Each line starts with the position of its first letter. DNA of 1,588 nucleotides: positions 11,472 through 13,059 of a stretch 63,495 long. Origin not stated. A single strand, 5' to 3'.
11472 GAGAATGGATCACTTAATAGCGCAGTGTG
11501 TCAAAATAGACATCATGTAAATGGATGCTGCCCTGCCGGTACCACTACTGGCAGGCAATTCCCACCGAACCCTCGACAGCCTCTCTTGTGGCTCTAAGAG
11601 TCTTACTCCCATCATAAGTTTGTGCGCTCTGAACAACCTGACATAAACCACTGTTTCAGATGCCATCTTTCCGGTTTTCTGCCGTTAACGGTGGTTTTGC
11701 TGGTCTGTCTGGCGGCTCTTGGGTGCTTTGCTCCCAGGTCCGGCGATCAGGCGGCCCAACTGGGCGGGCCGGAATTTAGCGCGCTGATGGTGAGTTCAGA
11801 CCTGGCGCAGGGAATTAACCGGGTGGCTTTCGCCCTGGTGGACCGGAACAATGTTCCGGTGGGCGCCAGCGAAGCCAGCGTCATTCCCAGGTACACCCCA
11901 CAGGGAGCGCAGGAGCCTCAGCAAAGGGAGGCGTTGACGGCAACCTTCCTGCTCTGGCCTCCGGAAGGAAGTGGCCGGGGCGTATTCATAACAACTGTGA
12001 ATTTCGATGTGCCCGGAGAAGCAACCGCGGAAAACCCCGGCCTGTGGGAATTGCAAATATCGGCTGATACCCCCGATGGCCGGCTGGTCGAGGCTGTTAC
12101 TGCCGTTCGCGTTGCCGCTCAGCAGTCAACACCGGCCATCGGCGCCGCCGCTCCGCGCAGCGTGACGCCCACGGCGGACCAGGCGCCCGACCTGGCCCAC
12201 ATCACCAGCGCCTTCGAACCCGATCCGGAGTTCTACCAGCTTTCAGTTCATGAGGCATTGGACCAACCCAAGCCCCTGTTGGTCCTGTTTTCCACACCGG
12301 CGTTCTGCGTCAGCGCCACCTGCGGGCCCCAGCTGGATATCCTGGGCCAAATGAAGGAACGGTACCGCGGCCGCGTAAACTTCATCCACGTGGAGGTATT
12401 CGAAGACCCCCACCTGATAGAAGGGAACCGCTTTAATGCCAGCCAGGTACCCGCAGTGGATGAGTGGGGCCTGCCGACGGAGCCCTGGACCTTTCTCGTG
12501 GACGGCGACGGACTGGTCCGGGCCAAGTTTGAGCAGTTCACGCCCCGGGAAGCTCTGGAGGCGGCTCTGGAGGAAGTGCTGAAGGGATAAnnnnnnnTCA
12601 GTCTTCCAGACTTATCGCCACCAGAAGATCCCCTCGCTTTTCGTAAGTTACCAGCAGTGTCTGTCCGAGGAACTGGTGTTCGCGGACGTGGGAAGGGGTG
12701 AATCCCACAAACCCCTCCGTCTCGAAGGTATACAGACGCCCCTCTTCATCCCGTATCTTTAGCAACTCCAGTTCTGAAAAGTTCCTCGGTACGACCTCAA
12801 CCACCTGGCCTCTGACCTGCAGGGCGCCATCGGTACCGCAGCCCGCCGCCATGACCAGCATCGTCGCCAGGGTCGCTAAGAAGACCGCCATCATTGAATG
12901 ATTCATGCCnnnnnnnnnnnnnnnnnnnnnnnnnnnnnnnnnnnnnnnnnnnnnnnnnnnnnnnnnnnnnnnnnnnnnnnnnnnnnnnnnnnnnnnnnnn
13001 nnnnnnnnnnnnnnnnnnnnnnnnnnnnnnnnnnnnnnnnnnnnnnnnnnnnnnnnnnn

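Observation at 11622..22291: Candidate new respiratory system: a Rex-controlled two-cytochrome-c heme-copper oxidase with adjacent putative assembly genes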

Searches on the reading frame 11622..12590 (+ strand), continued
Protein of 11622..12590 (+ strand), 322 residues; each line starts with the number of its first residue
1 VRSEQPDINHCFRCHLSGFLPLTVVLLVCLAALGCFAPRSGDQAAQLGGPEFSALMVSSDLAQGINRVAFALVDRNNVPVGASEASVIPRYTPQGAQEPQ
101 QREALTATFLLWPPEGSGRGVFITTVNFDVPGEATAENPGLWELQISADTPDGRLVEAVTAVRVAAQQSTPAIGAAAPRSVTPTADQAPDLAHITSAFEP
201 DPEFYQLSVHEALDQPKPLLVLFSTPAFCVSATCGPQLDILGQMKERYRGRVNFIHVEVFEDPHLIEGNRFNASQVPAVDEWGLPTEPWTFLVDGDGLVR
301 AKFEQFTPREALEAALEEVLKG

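Call 56: search_protein_families(library=pfam, alignment_id=A2, max_evalue=1)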
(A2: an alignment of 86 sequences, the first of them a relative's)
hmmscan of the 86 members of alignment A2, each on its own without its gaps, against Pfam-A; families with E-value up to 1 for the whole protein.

A. member 1, P0001 (322 aa): 0 families

B. families by the number of members that match (of 86 scanned): 13 families
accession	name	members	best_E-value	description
PF13098.12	Thioredoxin_2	44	0.0012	Thioredoxin-like domain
PF08534.16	Redoxin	30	0.00048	Redoxin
PF13115.11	YtkA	29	0.0068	YtkA-like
PF00578.27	AhpC-TSA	9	0.0085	AhpC/TSA family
PF24107.1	DUF7382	3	0.02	Domain of unknown function (DUF7382)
PF13728.12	TraF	2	0.083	F plasmid transfer operon protein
PF20315.3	DUF6611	1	0.034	Family of unknown function (DUF6611)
PF00073.26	Rhv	1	0.066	picornavirus capsid protein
PF07584.16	BatA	1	0.073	Aerotolerance regulator N-terminal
PF19077.6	Big_13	1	0.077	Bacterial Ig-like domain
PF20520.3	Ac45-VOA1_TM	1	0.12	V0 complex accessory subunit Ac45/VOA1 transmembrane domain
PF25664.1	Oleavirus_coat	1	0.21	Oleavirus coat protein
PF18203.6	IPTL-CTERM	1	0.58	IPTL-CTERM motif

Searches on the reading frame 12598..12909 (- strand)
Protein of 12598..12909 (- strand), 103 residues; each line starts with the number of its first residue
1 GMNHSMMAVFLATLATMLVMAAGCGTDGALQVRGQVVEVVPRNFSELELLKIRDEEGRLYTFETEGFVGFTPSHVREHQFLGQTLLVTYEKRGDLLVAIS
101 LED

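Call 3: search_protein_families(library=pfam, proteins=[window:12598-12909:-], max_evalue=0.01)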
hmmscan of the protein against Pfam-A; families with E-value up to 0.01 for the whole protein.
window:12598-12909:- (103 aa): 0 families

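Call 4: search_protein_families(library=ncbifam, proteins=[window:12598-12909:-], max_evalue=0.01)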
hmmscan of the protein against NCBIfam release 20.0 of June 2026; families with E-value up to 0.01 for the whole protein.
window:12598-12909:- (103 aa): 0 families

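Call 31: find_homologous_proteins(query=window:12598-12909:-, max_evalue=0.001)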
Query window:12598-12909:- (103 aa): 113 proteins with E <= 0.001 among 129 candidates.
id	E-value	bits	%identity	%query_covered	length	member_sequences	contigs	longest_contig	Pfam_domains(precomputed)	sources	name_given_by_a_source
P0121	2.3e-59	215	100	99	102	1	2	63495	-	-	-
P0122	4.5e-55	201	92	99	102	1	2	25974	-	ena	-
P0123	3.5e-51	189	96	90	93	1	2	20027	-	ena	-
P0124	2.2e-50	186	96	90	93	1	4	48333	-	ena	-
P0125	3.0e-50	186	85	100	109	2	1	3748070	-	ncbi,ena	-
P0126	4.9e-48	179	87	94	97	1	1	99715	-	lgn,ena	-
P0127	2.8e-47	176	80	100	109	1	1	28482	-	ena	-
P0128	1.3e-45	171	80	99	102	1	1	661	-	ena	-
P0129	3.5e-45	170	78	99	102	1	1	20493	-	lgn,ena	-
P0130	1.5e-44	168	78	99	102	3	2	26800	-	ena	-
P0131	3.9e-44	166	80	99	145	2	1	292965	-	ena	-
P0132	4.6e-44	166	79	99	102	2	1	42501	-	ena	-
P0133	7.5e-44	165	77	100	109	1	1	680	-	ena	-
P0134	1.3e-43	165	76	99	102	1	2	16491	-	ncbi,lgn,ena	-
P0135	2.8e-43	163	75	99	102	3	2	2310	-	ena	-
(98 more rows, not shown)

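Call 51: search_solved_structures(query=A3, max_evalue=10)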
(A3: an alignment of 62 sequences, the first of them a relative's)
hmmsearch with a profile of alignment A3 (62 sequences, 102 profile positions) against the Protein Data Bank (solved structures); distinct sequences matched with E-value up to 10: 6.
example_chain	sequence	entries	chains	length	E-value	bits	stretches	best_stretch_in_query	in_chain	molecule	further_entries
8qq1_C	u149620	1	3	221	0.68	13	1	54-94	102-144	Oxidoreductase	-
8qq5_A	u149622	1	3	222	0.69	13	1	54-94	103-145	Oxidoreductase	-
5e8e_B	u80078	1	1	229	1.7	11.7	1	28-88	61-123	IGA FAB HEAVY CHAIN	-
8qt6_A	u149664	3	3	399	1.8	11.7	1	54-94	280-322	FAD-binding FR-type domain-containing protein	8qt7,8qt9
8qta_A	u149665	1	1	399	1.8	11.7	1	54-94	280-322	FAD-binding FR-type domain-containing protein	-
8qq7_A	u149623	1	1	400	1.8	11.6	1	54-94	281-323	FAD-binding FR-type domain-containing protein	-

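Call 58: predict_structure(alignment_id=A3)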
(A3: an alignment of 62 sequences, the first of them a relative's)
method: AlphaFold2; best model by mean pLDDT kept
length: 102 residues; sequences in the alignment: 62
mean_pLDDT: 89.9   pTM: 0.70
mean pLDDT of the five models: 89.9, 89.3, 88.7, 88.7, 87.8
residues with pLDDT >= 90: 74; 70-90: 17; 50-70: 11; < 50: 0
segments of 3 or more residues with pLDDT < 50: none
pLDDT, mean of each block of 10 residues (from residue 1): 75 79 69 97 97 98 96 97 96 95 94
secondary structure, 60 per line:
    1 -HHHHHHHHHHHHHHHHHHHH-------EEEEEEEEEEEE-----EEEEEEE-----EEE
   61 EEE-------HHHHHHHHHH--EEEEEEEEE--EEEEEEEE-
elements in order: H2-21 E29-40 E46-52 E58-63 H71-80 E83-91 E94-101

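Call 61: fold_search(model_id=the predicted structure, library=pdb)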
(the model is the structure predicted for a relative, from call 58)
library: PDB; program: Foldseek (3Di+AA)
matches with E <= 10: 1080; with E <= 0.001: 0
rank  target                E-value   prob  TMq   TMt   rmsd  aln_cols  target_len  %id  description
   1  3i4o_A                3.2e-03  1.00  0.38  0.51   6.1        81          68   20  Crystal Structure of Translation Initiation Factor 1 from Mycobacterium tuberculosis (released 2010-02-23)
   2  4ql5_B                4.6e-03  0.99  0.35  0.48   5.7        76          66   18  Crystal structure of translation initiation factor IF-1 from Streptococcus pneumoniae TIGR4 (released 2014-07-02)
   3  3i4o_B                5.1e-03  1.00  0.39  0.54   5.4        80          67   20  Crystal Structure of Translation Initiation Factor 1 from Mycobacterium tuberculosis (released 2010-02-23)
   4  9fco_I                5.1e-03  1.00  0.39  0.51   5.7        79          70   14  Structure of E. coli 30S-IF1-IF3-mRNA-Kasugamycin complex (released 2025-03-19)
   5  8bbz_AAA              5.5e-03  1.00  0.54  0.68   3.7        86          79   12  Crystal Structure of SilF (apo form) (released 2023-10-25)
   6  8bhu_CCC              5.8e-03  1.00  0.48  0.60   3.6        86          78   13  Crystal Structure of SilF (Ag(I) form (released 2023-11-15)
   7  8aaf_v                6.2e-03  1.00  0.45  0.34   3.6        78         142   15  Yeast RQC complex in state G (released 2023-03-08)
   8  8bwv_A                7.4e-03  1.00  0.48  0.60   4.0        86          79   10  Crystal Structure of SilF Cu(I) (released 2024-01-24)
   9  8bhu_BBB              7.4e-03  1.00  0.45  0.56   4.0        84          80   12  Crystal Structure of SilF (Ag(I) form (released 2023-11-15)
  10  4ql5_A                8.4e-03  0.99  0.36  0.49   5.5        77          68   17  Crystal structure of translation initiation factor IF-1 from Streptococcus pneumoniae TIGR4 (released 2014-07-02)
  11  8bwv_B                9.4e-03  1.00  0.49  0.61   3.9        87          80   10  Crystal Structure of SilF Cu(I) (released 2024-01-24)
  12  7rt7_C                1.0e-02  0.99  0.42  0.32   6.0        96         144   14  Crystal structure of the RhsP2 C-terminal toxin domain in complex with its immunity protein, RhsI2 (released 2022-08-17)
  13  7w37_C                1.1e-02  1.00  0.41  0.14   9.8       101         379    8  Structure of USP14-bound human 26S proteasome in state EA1_UBL (released 2022-05-04)
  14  8k0g_E                1.1e-02  0.99  0.40  0.14  10.3       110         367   12  Cryo-EM structure of human 26S RP (Ed state) bound to K11/K48-branched ubiquitin (Ub) chain composed of four Ub. (released 2025-01-22)
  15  7prs_DDD              1.1e-02  0.99  0.42  0.43   6.9        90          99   11  Crystal Structure of the B subunit of heat labile enterotoxin LT-IIc from Escherichia coli in complex with Sialyl-la (released 2022-02-02)
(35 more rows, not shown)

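Call 64: search_protein_families(library=pfam, alignment_id=A3, max_evalue=10)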
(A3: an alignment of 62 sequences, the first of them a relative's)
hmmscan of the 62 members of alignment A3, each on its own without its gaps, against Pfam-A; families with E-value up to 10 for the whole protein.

A. member 1, P0121 (102 aa): 0 families

B. families by the number of members that match (of 62 scanned): 20 families
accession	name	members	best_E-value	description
PF06094.17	GGACT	4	0.083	Gamma-glutamyl cyclotransferase, AIG2-like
PF01458.23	SUFBD_core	4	0.13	SUF system FeS cluster assembly, SufBD core domain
PF21770.3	MgtC_SapB_C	3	0.017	MGTC/SAPB C-terminal domain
PF17342.7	DUF5372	3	0.077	Family of unknown function (DUF5372)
PF07193.17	DUF1408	2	0.12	Protein of unknown function (DUF1408)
PF02823.21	ATP-synt_DE_N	1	0.023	ATP synthase, Delta/Epsilon chain, beta-sandwich domain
PF11305.13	DUF3107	1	0.067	Protein of unknown function (DUF3107)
PF19205.5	DUF5877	1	0.072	Family of unknown function (DUF5877)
PF13962.11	PGG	1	0.08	Domain of unknown function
PF15566.12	Imm32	1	0.095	Immunity protein 32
PF00564.30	PB1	1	0.1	PB1 domain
PF23212.2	DUF7064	1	0.11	Domain of unknown function (DUF7064)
PF11382.13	MctB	1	0.12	Copper transport outer membrane protein, MctB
PF18348.7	SH3_16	1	0.14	Bacterial dipeptidyl-peptidase Sh3 domain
PF20176.3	DUF6541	1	0.15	Family of unknown function (DUF6541)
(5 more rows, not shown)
